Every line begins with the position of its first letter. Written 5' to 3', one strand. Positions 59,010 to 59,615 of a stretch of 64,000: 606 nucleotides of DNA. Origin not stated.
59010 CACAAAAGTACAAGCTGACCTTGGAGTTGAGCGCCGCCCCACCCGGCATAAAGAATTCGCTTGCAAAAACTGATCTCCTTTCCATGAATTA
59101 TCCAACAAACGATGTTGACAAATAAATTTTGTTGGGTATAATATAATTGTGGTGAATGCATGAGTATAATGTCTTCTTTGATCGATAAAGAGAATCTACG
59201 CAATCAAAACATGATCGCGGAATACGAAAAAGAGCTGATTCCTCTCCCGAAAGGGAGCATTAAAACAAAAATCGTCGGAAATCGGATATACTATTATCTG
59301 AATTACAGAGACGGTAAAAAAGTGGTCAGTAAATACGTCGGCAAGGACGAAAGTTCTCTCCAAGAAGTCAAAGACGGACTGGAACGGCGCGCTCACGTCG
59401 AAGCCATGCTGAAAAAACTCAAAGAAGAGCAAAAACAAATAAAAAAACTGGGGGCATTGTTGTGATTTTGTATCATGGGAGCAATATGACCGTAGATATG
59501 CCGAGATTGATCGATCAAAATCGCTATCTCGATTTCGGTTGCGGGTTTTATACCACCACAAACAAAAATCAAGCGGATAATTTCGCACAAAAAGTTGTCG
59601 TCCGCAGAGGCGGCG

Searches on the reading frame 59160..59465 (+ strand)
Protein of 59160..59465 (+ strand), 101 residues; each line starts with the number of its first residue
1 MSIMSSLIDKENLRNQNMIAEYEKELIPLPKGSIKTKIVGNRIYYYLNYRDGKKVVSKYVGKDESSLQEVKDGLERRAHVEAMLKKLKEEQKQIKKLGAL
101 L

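Call 3: search_protein_families(library=pfam, proteins=[window:59160-59465:+], max_evalue=1)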
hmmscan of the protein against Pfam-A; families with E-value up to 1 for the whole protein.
window:59160-59465:+ (101 aa): 1 family
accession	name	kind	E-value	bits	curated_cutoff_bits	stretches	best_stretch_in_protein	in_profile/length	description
PF18263.7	MCM6_C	-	0.065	13.8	23.7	1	53-91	35-73/107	MCM6 C-terminal winged-helix domain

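Call 4: search_protein_families(library=ncbifam, proteins=[window:59160-59465:+], max_evalue=1)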
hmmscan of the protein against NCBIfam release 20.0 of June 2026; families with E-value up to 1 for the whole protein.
window:59160-59465:+ (101 aa): 0 families

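Call 5: search_protein_families(library=padloc, proteins=[window:59160-59465:+], max_evalue=1)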
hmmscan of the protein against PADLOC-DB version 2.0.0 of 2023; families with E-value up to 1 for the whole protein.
window:59160-59465:+ (101 aa): 0 families

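Call 6: search_protein_families(library=phrogs, proteins=[window:59160-59465:+], max_evalue=1)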
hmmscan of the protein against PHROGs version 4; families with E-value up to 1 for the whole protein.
window:59160-59465:+ (101 aa): 1 family
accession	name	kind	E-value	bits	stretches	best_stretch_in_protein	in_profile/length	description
phrog_594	-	unknown function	0.44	12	1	65-96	15-46/85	-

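Call 15: find_homologous_proteins(query=window:59160-59462:+, max_evalue=0.001)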
Query window:59160-59462:+ (101 aa): 45 proteins with E <= 0.001 among 48 candidates.
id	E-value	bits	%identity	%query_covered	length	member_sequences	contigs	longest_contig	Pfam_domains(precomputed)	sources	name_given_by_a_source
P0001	6.2e-54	197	100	97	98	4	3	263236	PF20586.4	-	-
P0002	6.7e-50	184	90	100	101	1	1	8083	PF20586.4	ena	-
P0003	1.3e-49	184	92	100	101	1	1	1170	PF20586.4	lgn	-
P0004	2.2e-46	173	87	100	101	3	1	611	PF20586.4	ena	-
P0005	8.9e-38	146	71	100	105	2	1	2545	PF20586.4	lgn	-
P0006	9.4e-38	146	73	100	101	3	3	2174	PF20586.4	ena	-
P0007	1.2e-36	142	69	100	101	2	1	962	PF20586.4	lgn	-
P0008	1.8e-36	142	68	100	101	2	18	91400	PF20586.4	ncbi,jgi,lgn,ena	-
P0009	2.6e-36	141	72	100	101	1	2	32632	PF20586.4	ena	-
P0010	5.1e-36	140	67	100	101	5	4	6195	PF20586.4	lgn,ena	-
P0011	9.7e-36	139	66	82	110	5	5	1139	PF20586.4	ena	-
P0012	2.7e-35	138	70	100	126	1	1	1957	PF20586.4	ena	-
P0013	3.1e-35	138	70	100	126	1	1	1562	PF20586.4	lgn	-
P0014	5.7e-35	137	66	100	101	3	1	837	PF20586.4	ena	-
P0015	6.2e-35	137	65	82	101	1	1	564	PF20586.4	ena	-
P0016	1.8e-34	135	64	100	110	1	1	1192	PF20586.4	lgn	-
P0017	2.0e-34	135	65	100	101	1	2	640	PF20586.4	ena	-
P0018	2.7e-34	135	67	100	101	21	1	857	PF20586.4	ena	-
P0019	3.4e-34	134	69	100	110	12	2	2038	PF20586.4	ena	-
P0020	2.5e-33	131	65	100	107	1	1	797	PF20586.4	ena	-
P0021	7.4e-33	130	65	100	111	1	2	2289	PF20586.4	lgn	-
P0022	8.0e-33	130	66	100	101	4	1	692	PF20586.4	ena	-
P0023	9.6e-33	130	65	100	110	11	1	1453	PF20586.4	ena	-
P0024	2.0e-32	129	69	97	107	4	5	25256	PF20586.4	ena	-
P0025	5.6e-32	127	64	100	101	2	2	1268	PF20586.4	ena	-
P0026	4.7e-31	124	64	100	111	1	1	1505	PF20586.4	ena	-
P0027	3.1e-29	118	62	100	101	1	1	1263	PF20586.4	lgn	-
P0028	3.7e-29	118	60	100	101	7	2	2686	PF20586.4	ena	-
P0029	4.0e-29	118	60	100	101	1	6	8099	PF20586.4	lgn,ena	-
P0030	4.2e-29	118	60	100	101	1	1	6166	PF20586.4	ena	-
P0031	4.2e-29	118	60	100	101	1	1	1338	PF20586.4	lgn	-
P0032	6.3e-29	117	61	100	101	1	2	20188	PF20586.4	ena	-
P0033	7.7e-29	117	60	100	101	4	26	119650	PF20586.4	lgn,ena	-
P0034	8.9e-29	117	60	100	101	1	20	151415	PF20586.4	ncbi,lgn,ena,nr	ncbi:MAG: hypothetical protein J6C93_06315 [Clostridia bacterium]|nr:hypothetical protein [Clostridi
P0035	1.1e-28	117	60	100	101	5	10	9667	PF20586.4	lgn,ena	-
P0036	1.1e-28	117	62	100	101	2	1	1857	PF20586.4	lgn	-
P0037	1.5e-28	116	61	100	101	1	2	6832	PF20586.4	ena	-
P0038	1.5e-28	116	61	100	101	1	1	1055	PF20586.4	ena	-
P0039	1.7e-28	116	59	100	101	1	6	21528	PF20586.4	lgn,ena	-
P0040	5.4e-28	114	60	98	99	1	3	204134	PF20586.4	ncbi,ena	-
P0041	8.3e-28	114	61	95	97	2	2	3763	PF20586.4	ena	-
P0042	1.2e-27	113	61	95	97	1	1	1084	PF20586.4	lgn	-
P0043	6.3e-26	108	60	95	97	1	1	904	PF20586.4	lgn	-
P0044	2.8e-25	106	59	95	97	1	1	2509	PF20586.4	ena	-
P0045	6.5e-22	95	64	83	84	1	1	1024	PF20586.4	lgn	-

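Call 16: search_protein_families(library=pfam, proteins=[P0001, P0008, P0034, P0040, P0012], max_evalue=10)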
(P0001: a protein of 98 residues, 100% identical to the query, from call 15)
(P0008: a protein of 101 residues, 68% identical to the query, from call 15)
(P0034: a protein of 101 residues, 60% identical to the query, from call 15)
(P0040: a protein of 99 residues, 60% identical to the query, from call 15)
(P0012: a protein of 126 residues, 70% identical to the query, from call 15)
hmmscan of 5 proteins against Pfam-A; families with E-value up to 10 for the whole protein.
P0001 (98 aa): 1 family
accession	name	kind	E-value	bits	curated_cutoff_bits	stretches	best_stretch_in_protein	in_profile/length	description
PF18263.7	MCM6_C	-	0.066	13.8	23.7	1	50-88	35-73/107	MCM6 C-terminal winged-helix domain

P0008 (101 aa): 1 family
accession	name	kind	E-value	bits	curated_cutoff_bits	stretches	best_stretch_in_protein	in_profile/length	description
PF04497.17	Pox_E2-like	-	0.034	13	30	1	54-89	291-326/729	Poxviridae protein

P0034 (101 aa): 1 family
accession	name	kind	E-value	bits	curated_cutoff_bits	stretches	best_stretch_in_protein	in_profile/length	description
PF20586.3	DUF6788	-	0.042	14.5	27.2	1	44-95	51-100/103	Family of unknown function (DUF6788)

P0040 (99 aa): 1 family
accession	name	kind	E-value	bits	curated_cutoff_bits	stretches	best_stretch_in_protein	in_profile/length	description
PF20586.3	DUF6788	-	0.039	14.5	27.2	1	42-93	51-100/103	Family of unknown function (DUF6788)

P0012 (126 aa): 1 family
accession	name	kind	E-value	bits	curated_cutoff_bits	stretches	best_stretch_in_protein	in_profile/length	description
PF15799.10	CCD48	-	0.088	11.6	30.4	1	73-124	269-320/578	Coiled-coil domain-containing protein 48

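Call 17: find_encoding_contigs(protein=P0001, flank=8000, max_places=6)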
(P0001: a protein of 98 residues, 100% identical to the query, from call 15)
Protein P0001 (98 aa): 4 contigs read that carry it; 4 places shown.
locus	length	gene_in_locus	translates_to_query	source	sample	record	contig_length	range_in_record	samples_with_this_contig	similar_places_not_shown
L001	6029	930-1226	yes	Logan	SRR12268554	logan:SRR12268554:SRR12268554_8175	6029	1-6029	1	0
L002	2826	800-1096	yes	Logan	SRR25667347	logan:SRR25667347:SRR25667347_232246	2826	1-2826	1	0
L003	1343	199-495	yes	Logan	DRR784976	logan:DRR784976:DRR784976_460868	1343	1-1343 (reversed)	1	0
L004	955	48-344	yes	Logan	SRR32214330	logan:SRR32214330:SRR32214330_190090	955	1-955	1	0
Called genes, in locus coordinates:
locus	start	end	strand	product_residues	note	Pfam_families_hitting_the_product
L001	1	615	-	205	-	?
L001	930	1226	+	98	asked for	PF20586:DUF6788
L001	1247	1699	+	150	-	PF13151:DUF3990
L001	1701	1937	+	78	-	-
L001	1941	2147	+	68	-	PF12668:DUF3791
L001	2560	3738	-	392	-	PF00155:Aminotran_1_2, PF00266:Aminotran_5 (weak), PF01041:DegT_DnrJ_EryC1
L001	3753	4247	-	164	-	PF13404:HTH_AsnC-type (weak), PF13412:HTH_24 (faint), PF01037:AsnC_trans_reg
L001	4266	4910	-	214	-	PF13580:SIS_2, PF01380:SIS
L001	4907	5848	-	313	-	PF00480:ROK, PF02685:Glucokinase (faint)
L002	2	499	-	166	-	?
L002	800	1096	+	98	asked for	PF20586:DUF6788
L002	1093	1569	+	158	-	PF13151:DUF3990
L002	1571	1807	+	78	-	-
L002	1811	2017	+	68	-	PF12668:DUF3791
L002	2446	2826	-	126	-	?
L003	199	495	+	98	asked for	PF20586:DUF6788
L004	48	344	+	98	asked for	PF20586:DUF6788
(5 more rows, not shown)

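Call 18: find_encoding_contigs(protein=P0008, flank=7000, max_places=6)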
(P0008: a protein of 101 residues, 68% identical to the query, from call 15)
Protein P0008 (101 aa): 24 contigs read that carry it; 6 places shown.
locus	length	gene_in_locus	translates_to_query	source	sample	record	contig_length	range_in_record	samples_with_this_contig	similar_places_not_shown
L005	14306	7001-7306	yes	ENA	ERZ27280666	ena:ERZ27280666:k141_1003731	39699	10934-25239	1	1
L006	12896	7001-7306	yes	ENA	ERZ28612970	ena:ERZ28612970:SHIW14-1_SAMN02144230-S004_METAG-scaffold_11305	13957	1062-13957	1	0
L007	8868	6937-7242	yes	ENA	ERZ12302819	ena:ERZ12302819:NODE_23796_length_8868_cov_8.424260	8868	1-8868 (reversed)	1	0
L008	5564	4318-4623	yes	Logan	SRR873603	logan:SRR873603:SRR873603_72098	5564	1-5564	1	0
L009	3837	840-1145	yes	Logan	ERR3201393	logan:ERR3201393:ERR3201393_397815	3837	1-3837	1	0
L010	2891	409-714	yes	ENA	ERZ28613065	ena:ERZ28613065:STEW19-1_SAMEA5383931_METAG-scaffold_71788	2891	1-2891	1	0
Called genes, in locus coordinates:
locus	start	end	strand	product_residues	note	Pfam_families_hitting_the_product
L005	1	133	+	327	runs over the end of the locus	-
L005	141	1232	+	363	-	PF00534:Glycos_transf_1, PF13692:Glyco_trans_1_4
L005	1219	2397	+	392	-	-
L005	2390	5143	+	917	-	-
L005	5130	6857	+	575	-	PF02368:Big_2 (faint), PF21764:Invasin_D4 (faint), PF22359:Big-like (faint), PF04892:VanZ-LLP1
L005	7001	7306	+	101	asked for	PF20586:DUF6788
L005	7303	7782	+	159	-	PF13151:DUF3990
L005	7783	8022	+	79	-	-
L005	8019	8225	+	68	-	PF12668:DUF3791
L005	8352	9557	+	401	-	PF01073:3Beta_HSD, PF01370:Epimerase, PF02719:Polysacc_synt_2, PF07993:NAD_binding_4 (weak), PF13460:NAD_binding_10 (weak), PF16363:GDP_Man_Dehyd, PF08485:Polysacc_syn_2C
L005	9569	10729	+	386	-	PF02350:Epimerase_2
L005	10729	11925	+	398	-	PF01370:Epimerase, PF04321:RmlD_sub_bind (faint), PF14667:Polysacc_synt_C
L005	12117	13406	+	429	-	PF13173:AAA_14, PF13635:DUF4143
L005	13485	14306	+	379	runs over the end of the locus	PF00155:Aminotran_1_2, PF00266:Aminotran_5 (weak), PF01041:DegT_DnrJ_EryC1, PF01053:Cys_Met_Meta_PP (faint)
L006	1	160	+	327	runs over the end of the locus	-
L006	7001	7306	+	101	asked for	PF20586:DUF6788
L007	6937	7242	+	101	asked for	PF20586:DUF6788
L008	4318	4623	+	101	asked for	PF20586:DUF6788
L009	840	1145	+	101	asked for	PF20586:DUF6788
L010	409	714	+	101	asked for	PF20586:DUF6788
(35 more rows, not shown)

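Call 19: find_encoding_contigs(protein=P0034, flank=7000, max_places=6)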
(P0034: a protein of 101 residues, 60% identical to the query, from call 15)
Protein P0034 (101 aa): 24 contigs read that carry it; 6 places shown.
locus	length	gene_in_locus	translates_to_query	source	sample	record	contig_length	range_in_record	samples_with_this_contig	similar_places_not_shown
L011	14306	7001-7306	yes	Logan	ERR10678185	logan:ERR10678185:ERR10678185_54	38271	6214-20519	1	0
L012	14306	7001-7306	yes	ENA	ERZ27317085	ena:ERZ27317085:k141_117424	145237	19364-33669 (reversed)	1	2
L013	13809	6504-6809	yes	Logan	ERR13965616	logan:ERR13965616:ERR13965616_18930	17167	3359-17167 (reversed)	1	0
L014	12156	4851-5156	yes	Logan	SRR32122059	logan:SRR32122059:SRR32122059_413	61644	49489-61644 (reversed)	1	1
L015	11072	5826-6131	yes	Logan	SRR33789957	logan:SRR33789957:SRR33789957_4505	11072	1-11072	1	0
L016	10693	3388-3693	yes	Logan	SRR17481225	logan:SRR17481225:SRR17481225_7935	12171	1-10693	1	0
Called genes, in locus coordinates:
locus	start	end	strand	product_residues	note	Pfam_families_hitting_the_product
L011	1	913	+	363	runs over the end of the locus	-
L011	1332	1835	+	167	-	PF00583:Acetyltransf_1, PF13673:Acetyltransf_10 (weak), PF13508:Acetyltransf_7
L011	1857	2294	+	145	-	PF11070:DUF2871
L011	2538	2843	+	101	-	PF08281:Sigma70_r4_2 (weak)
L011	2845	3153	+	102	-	-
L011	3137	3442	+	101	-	-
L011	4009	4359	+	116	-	PF13730:HTH_36, PF13545:HTH_Crp_2 (faint), PF08279:HTH_11 (weak)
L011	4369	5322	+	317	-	PF01695:IstB_IS21, PF00308:Bac_DnaA, PF00004:AAA (weak)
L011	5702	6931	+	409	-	PF04860:Phage_portal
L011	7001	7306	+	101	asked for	PF20586:DUF6788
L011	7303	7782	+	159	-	PF13151:DUF3990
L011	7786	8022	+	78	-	-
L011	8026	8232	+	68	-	PF12668:DUF3791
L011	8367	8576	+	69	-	-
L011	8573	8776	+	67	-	-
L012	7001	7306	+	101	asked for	PF20586:DUF6788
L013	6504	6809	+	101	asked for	PF20586:DUF6788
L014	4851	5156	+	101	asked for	PF20586:DUF6788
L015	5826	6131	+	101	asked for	PF20586:DUF6788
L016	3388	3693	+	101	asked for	PF20586:DUF6788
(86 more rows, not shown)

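Call 20: find_encoding_contigs(protein=P0040, flank=7000, max_places=4)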
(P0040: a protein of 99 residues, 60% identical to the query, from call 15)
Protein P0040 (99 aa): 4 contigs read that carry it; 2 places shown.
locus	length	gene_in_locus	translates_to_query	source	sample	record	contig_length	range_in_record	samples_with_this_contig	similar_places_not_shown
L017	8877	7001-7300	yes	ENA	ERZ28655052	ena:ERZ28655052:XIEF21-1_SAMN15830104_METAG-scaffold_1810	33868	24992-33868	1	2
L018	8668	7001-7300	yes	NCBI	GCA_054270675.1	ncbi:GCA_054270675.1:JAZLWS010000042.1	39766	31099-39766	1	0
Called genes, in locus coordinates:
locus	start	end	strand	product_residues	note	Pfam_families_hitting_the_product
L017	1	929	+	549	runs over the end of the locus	PF13385:Laminin_G_3, PF02210:Laminin_G_2 (faint), PF00149:Metallophos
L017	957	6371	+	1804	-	-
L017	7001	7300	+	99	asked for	PF20586:DUF6788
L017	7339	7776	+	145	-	PF13151:DUF3990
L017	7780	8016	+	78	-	-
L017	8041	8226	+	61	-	PF12668:DUF3791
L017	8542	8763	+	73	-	PF01381:HTH_3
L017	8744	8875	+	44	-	?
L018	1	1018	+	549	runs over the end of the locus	PF13385:Laminin_G_3, PF02210:Laminin_G_2 (faint), PF00149:Metallophos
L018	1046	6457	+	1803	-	-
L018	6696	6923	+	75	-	PF04860:Phage_portal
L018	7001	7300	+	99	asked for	PF20586:DUF6788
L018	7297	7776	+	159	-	PF13151:DUF3990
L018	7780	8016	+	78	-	-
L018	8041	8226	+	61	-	PF12668:DUF3791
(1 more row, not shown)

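Call 23: search_solved_structures(query=window:59160-59462:+, max_evalue=10)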
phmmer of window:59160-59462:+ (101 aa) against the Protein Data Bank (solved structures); distinct sequences matched with E-value up to 10: 14.
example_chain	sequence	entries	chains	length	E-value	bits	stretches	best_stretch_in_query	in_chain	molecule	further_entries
5vc7_A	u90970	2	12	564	0.59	13.6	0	50-77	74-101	VCP-like ATPase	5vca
9lgo_A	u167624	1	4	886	0.8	13.1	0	30-70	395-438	ATPase family gene 2 protein homolog A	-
5h7a_C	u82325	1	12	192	0.84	13.1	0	65-94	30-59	Immunoglobulin G-binding protein A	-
8rhn_K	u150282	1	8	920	0.86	13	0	30-70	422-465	ATPase family gene 2 protein homolog A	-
6gwd_G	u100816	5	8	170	1.1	12.7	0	75-99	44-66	iiH5 ALPHAREP | iih5 Alpha Repeating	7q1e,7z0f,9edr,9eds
3wl4_A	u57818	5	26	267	1.2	12.6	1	22-65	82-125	Uncharacterized protein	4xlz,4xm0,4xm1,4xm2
5h7b_A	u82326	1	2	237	1.3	12.5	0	66-94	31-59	Immunoglobulin G-binding protein A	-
7wd3_A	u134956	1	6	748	1.5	12.3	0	36-71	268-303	ATPase family gene 2 protein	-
5h79_D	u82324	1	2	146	1.6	12.2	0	65-94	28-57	Immunoglobulin G-binding protein A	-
7nku_A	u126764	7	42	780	1.6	12.2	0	36-71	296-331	ATPase family gene 2 protein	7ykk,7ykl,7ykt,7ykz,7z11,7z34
7wbb_A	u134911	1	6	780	1.6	12.2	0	36-71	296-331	AFG2 isoform 1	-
9rhz_A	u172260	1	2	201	2.6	11.5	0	79-100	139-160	ALPHAREP bE5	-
6gx7_E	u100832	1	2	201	2.7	11.5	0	79-99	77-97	iiiA5 ALPHAREP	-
7mcd_A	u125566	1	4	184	3.6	11.1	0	64-99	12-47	AI-designed TIM-barrel F15C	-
